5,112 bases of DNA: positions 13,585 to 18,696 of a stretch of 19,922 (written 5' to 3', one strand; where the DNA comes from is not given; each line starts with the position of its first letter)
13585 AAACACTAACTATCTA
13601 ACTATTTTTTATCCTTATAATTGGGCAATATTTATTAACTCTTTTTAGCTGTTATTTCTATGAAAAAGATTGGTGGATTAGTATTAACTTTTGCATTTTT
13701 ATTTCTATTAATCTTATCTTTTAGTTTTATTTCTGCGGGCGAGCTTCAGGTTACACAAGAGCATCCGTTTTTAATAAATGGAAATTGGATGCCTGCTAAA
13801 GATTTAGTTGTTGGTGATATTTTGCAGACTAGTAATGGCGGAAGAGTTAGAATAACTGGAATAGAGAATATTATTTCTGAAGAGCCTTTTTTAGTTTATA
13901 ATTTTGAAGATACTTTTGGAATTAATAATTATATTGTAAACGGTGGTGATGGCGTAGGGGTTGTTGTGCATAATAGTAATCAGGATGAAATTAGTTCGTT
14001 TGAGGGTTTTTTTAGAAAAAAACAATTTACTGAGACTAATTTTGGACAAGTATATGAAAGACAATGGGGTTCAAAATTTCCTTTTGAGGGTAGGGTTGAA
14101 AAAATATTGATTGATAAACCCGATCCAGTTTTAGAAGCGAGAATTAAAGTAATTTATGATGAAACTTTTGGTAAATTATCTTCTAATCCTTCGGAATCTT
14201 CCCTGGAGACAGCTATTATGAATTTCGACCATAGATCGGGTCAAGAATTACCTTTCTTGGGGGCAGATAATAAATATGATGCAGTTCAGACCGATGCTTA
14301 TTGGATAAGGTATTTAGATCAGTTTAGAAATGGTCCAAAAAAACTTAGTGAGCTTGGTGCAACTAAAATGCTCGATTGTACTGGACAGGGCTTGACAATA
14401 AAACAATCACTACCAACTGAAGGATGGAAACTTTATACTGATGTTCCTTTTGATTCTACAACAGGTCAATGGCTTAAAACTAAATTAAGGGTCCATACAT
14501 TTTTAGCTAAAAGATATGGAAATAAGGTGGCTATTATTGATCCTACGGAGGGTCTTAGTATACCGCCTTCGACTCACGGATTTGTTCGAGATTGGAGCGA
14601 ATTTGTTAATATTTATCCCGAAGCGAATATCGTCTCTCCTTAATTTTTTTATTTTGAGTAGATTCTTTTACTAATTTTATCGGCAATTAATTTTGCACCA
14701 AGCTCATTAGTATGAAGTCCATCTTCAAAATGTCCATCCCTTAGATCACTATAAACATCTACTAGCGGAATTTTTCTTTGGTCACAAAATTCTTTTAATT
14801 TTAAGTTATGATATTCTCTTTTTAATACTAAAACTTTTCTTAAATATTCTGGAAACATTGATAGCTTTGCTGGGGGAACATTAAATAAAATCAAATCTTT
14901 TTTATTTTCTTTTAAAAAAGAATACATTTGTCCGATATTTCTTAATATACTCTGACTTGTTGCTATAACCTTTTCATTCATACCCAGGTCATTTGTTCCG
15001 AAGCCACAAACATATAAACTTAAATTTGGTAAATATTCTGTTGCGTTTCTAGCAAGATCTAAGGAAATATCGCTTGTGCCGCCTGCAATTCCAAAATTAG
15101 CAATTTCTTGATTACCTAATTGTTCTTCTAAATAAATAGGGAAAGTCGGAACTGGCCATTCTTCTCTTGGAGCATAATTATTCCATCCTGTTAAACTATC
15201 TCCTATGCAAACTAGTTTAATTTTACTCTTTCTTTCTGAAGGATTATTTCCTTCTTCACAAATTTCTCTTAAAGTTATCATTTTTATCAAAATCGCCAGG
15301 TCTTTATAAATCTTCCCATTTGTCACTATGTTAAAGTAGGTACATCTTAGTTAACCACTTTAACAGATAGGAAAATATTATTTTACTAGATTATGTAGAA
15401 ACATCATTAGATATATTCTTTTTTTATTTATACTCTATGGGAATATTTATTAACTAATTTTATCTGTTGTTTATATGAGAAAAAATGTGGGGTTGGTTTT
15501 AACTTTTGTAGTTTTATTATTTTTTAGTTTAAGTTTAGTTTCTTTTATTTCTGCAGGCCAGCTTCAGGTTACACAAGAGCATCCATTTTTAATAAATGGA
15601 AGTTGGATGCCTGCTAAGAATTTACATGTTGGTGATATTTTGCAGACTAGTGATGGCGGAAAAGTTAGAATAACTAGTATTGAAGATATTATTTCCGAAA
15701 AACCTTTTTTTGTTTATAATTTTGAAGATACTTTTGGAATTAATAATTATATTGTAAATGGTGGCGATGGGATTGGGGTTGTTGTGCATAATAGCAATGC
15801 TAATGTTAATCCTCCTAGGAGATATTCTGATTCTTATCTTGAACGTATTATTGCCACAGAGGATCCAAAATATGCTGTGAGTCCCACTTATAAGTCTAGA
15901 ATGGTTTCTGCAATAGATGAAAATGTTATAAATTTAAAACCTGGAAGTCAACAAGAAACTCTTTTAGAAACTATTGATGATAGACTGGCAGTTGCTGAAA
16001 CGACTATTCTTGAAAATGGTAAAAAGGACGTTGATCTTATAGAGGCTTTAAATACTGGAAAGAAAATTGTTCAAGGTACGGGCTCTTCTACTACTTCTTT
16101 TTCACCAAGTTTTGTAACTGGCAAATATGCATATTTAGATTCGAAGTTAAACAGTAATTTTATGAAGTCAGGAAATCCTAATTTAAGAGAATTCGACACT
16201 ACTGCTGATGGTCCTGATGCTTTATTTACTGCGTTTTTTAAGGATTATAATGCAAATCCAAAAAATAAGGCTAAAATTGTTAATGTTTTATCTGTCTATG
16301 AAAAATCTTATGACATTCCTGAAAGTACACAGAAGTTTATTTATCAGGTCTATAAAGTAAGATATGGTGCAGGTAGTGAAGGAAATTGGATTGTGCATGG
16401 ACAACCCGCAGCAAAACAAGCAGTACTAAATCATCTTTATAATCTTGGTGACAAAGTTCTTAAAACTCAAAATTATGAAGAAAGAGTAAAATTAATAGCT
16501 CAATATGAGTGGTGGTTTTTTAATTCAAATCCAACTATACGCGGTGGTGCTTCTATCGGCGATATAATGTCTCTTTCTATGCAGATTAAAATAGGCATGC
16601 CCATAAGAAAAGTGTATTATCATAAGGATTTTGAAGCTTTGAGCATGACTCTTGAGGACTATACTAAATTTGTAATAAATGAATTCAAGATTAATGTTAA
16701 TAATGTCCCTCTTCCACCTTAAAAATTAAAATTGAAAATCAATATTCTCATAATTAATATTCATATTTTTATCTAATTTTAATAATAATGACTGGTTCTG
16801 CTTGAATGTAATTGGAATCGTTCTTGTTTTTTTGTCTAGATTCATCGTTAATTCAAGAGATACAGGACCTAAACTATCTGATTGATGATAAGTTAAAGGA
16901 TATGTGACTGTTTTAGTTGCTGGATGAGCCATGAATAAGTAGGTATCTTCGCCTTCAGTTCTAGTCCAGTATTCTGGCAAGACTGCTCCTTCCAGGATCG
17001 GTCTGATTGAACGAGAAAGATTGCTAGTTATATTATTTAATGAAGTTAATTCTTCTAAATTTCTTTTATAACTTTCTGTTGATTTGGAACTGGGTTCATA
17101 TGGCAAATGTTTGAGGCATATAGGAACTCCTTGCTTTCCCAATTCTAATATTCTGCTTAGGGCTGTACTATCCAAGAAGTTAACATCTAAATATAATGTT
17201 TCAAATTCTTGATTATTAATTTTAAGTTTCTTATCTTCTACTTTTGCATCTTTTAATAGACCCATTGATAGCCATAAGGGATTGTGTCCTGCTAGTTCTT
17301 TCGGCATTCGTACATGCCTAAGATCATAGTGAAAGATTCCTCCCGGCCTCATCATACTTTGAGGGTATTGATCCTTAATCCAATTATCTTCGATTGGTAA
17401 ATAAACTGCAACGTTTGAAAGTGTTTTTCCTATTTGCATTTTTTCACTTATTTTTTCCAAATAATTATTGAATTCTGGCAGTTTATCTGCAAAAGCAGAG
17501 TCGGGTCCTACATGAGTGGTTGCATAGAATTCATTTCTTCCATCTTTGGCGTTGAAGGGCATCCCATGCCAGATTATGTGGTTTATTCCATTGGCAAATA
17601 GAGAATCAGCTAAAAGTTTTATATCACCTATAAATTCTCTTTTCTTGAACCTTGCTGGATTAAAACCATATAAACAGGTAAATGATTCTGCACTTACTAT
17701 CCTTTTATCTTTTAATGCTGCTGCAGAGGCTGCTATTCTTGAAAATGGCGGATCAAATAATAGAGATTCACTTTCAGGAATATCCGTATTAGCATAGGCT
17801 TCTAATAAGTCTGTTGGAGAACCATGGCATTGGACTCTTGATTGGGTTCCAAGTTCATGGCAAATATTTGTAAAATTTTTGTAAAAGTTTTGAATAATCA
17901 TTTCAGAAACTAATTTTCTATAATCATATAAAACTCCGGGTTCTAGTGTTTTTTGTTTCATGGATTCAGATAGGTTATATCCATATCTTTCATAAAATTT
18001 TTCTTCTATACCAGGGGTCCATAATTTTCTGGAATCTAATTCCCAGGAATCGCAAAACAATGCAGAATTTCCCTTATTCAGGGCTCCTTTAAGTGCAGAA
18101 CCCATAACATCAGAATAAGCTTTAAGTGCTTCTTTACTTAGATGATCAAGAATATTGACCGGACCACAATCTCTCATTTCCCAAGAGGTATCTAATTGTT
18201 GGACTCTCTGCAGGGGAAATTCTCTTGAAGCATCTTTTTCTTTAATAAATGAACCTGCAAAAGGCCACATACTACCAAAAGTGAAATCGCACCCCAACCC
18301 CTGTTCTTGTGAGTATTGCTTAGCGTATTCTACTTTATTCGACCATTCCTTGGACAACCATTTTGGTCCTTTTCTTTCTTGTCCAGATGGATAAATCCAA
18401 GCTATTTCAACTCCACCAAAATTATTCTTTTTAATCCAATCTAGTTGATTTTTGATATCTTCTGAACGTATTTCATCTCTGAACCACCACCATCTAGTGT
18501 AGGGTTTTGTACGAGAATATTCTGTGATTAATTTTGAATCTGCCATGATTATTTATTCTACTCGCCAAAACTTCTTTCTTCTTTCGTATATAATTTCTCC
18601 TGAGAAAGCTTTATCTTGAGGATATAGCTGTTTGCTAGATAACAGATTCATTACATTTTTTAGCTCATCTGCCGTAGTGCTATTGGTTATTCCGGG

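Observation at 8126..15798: Genetically split Hint domain: one N-fragment on a giant surface protein, three signal-peptide-led C-fragments carrying different C-terminal domains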

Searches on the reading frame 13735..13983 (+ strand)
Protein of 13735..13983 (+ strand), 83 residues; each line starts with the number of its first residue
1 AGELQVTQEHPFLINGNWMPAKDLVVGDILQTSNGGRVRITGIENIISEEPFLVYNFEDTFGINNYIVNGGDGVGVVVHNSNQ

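Call 41: find_related_loci(query=A2, collection=genome_contigs, flank=10000)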
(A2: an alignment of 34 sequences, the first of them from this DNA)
Query A2 (83 aa) in genome_contigs; peptide patterns used: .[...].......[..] (x = any residue, [..] = any of these).
126 stretches matched a pattern; 39 encode a relative of the query (tblastn E <= 1e-3); 38 distinct loci.
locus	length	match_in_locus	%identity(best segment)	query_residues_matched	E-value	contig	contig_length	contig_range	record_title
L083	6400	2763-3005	63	1-82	2e-29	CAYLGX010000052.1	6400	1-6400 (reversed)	MAG TPA_asm: Candidatus Woesearchaeota archaeon isolate SRP272421_co3_79 genome assembly, contig: NODE_43117_length_6400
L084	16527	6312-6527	61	3-82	4e-27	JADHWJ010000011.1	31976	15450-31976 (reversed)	MAG: Candidatus Aenigmatarchaeota archaeon isolate BS750m-G24 BS-750m-C1622, whole genome shotgun sequence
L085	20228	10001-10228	56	2-83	5e-23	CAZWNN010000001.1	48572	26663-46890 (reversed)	MAG TPA_asm: Candidatus Woesearchaeota archaeon isolate SRP178699_co2_474 genome assembly, contig: NODE_211_length_48572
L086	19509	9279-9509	54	1-82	3e-22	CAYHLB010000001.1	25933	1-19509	MAG TPA_asm: Candidatus Woesearchaeota archaeon isolate ERP119705_co13_510 genome assembly, contig: NODE_2309_length_259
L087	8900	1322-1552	54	1-82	3e-22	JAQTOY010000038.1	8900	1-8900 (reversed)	MAG: Candidatus Nanoarchaeia archaeon isolate STB_103 NODE_21364_length_8900_cov_3.735666_Sandtown_B, whole genome shotg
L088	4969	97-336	51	1-81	7e-22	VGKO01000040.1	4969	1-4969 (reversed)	MAG: Candidatus Pacearchaeota archaeon isolate K_DeepCast_100m_m1_149 K_DeepCast_100m_m1_149_Ga0194127_10027289, whole g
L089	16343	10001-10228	51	3-82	1e-19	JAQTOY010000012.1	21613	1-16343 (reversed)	MAG: Candidatus Nanoarchaeia archaeon isolate STB_103 NODE_5411_length_21613_cov_3.371079_Sandtown_B, whole genome shotg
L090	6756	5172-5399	51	2-83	7e-19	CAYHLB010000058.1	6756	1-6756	MAG TPA_asm: Candidatus Woesearchaeota archaeon isolate ERP119705_co13_510 genome assembly, contig: NODE_14159_length_67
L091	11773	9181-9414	45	1-82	3e-18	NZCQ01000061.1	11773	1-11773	MAG: Candidatus Pacearchaeota archaeon isolate ARS1180 MHASMcontig_669265, whole genome shotgun sequence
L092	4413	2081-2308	45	1-83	1e-17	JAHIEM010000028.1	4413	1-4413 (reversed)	MAG: Nanoarchaeota archaeon isolate KR11_0.1_MetaG.mb.19 KR11_0.1_MetaG.mb.19_k141_173710, whole genome shotgun sequence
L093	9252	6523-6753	46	1-82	2e-16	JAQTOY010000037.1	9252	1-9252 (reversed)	MAG: Candidatus Nanoarchaeia archaeon isolate STB_103 NODE_20163_length_9252_cov_3.482301_Sandtown_B, whole genome shotg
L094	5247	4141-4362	47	4-82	6e-16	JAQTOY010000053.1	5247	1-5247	MAG: Candidatus Nanoarchaeia archaeon isolate STB_103 NODE_50194_length_5247_cov_3.182422_Sandtown_B, whole genome shotg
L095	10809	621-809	51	2-66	9e-16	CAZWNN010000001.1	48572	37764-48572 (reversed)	MAG TPA_asm: Candidatus Woesearchaeota archaeon isolate SRP178699_co2_474 genome assembly, contig: NODE_211_length_48572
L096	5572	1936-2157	46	1-81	2e-15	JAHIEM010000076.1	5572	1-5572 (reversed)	MAG: Nanoarchaeota archaeon isolate KR11_0.1_MetaG.mb.19 KR11_0.1_MetaG.mb.19_k141_602040, whole genome shotgun sequence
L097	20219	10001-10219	47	3-81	4e-15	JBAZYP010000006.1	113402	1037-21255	MAG: Candidatus Pacearchaeota archaeon isolate SO_2017_GW1_83 NODE_1172_length_113402_cov_1.435586_OW334_2017, whole gen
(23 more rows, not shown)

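Call 65: search_protein_families(library=pfam, proteins=[L093:2142-6431:+, L097:6457-9906:+], max_evalue=0.001)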
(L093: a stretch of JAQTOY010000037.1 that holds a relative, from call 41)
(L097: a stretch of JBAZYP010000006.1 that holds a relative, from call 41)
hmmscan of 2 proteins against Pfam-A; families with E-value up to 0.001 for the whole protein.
L093:2142-6431:+ (1430 aa): 2 families
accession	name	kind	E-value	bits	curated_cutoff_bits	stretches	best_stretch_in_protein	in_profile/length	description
PF01079.26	Hint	-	1.4e-06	28.5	29.7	1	1362-1419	7-61/213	Hint module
PF05203.21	Hom_end_hint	-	0.0002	21.8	32.1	1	1369-1397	1-29/228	Hom_end-associated Hint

L097:6457-9906:+ (1150 aa): 2 families
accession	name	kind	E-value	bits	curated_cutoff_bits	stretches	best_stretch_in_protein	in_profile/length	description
PF01079.26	Hint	-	1.5e-05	25.2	29.7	1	1080-1138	4-61/213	Hint module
PF05203.21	Hom_end_hint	-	0.00042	20.8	32.1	0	1089-1119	1-31/228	Hom_end-associated Hint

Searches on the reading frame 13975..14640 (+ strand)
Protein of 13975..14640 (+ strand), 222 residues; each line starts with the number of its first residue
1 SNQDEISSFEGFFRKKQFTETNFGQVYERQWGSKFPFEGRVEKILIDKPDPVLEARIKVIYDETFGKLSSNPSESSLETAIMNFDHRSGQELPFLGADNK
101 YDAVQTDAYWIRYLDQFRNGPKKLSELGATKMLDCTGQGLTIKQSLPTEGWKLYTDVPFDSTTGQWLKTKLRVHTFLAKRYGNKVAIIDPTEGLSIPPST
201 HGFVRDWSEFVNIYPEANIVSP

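Call 75: search_solved_structures(query=window:13975-14640:+, max_evalue=1)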
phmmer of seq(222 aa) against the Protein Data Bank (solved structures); distinct sequences matched with E-value up to 1: 5.
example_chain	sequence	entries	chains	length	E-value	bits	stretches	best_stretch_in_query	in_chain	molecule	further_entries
4v8p_AB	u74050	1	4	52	0.41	13.7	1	128-174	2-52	RPL39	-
2k4k_A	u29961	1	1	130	0.41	13.7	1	179-218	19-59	General stress protein 13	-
9ymj_A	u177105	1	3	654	0.79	12.7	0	162-204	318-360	V703-0537_L14 SOSIP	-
9msy_A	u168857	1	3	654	0.79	12.7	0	162-204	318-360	V703-0537_T278M_L14 SOSIP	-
7qv7_S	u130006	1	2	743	0.84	12.6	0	24-122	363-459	Hydrogen dependent carbon dioxide reductase subunit FdhF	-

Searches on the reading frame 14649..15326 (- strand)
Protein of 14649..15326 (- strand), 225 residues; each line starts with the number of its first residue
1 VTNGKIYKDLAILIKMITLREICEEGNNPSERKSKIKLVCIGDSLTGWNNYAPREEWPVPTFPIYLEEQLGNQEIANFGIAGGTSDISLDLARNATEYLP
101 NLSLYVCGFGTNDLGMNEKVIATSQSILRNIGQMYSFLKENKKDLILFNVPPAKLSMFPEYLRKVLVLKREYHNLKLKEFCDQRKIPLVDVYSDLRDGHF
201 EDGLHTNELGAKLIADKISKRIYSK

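Call 29: search_protein_families(library=pfam, proteins=[window:14649-15326:-], max_evalue=0.01)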
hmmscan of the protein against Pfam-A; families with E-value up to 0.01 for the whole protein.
window:14649-15326:- (225 aa): 2 families
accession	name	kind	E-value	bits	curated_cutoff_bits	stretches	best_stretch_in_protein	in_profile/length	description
PF13472.12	Lipase_GDSL_2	-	1.5e-16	61.9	32.9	1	40-212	1-177/178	GDSL-like Lipase/Acylhydrolase family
PF00657.28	Lipase_GDSL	-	5.6e-09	36.9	23.6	1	38-218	1-208/208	GDSL-like Lipase/Acylhydrolase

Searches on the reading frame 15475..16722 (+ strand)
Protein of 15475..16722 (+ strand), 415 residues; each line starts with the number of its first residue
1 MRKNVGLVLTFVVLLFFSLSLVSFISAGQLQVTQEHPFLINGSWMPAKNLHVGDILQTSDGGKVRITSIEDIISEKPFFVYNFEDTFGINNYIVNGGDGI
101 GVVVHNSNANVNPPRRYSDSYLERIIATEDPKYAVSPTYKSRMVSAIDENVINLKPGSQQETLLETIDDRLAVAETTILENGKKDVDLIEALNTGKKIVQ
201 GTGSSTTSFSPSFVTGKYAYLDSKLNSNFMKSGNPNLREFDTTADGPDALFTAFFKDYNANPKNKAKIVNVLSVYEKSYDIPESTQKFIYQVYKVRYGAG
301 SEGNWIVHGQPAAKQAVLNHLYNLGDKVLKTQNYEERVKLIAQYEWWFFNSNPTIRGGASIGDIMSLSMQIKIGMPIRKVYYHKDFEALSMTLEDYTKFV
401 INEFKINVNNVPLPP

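Call 5: search_protein_families(library=pfam, proteins=[window:15475-16722:+], max_evalue=0.1)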
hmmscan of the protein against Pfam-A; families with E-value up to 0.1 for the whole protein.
window:15475-16722:+ (415 aa): 3 families
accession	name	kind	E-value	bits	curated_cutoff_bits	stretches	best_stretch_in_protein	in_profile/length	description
PF07591.16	PT-HINT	-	1.7e-08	35.2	27.7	1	29-107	60-137/137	Pretoxin HINT domain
PF05394.16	AvrB_AvrC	-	2.3e-05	24.2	23.2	1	299-398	215-317/326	Avirulence protein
PF21488.3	YqbF_HeH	-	0.036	14.1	27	0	323-341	19-37/39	YqbF, HeH motif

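Call 7: search_protein_families(library=ncbifam, proteins=[window:15475-16722:+], max_evalue=0.1)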
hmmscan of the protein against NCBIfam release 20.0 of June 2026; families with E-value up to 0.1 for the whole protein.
window:15475-16722:+ (415 aa): 3 families
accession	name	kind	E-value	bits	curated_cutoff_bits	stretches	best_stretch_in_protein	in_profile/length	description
NF041403.1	XopAH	subfamily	5.7e-07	29.6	220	1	214-398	103-281/288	XopAH/AvrB family type III secretion system effector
NF011418.0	PRK14845.1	equivalog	0.018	12.8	756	1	29-57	103-131/1049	translation initiation factor IF-2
NF050003.1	PetP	equivalog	0.064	13.4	65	0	61-106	4-47/60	cytochrome b6f subunit PetP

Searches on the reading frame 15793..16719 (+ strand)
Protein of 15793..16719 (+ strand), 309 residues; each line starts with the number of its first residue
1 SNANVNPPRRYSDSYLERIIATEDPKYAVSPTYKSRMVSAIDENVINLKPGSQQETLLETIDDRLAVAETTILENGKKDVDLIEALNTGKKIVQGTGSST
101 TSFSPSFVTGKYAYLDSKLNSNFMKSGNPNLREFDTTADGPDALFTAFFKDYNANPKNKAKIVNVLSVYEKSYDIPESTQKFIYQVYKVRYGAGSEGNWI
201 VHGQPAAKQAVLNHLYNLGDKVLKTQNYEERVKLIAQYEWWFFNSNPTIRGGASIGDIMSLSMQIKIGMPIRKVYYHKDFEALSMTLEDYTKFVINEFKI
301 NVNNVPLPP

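Call 76: search_solved_structures(query=window:15793-16719:+, max_evalue=1)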
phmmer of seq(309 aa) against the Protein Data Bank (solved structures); distinct sequences matched with E-value up to 1: 0.

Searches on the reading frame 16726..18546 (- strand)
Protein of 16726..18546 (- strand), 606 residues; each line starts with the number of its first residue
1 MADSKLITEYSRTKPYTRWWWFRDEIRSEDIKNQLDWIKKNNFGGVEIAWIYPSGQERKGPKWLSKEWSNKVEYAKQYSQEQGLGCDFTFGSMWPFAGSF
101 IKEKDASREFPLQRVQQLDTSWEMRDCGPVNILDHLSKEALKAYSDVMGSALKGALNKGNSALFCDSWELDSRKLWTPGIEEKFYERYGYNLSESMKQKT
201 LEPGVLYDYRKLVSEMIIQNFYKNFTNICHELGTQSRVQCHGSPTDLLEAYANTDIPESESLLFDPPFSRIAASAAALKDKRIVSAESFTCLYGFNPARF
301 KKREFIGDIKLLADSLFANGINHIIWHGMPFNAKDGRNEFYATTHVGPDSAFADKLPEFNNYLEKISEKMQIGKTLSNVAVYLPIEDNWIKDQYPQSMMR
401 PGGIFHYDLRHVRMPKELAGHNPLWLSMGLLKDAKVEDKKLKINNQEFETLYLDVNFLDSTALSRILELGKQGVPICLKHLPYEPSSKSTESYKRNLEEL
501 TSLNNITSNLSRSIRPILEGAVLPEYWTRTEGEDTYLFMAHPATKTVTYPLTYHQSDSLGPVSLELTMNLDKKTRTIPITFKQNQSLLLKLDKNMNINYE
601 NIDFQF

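Call 29: search_protein_families(library=pfam, proteins=[window:16726-18546:-], max_evalue=0.01)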
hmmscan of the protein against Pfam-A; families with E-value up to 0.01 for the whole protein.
window:16726-18546:- (606 aa): 1 family
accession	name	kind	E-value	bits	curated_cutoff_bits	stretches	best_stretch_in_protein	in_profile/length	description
PF17132.9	Glyco_hydro_106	-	1.6e-26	93.5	29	2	138-479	273-625/743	alpha-L-rhamnosidase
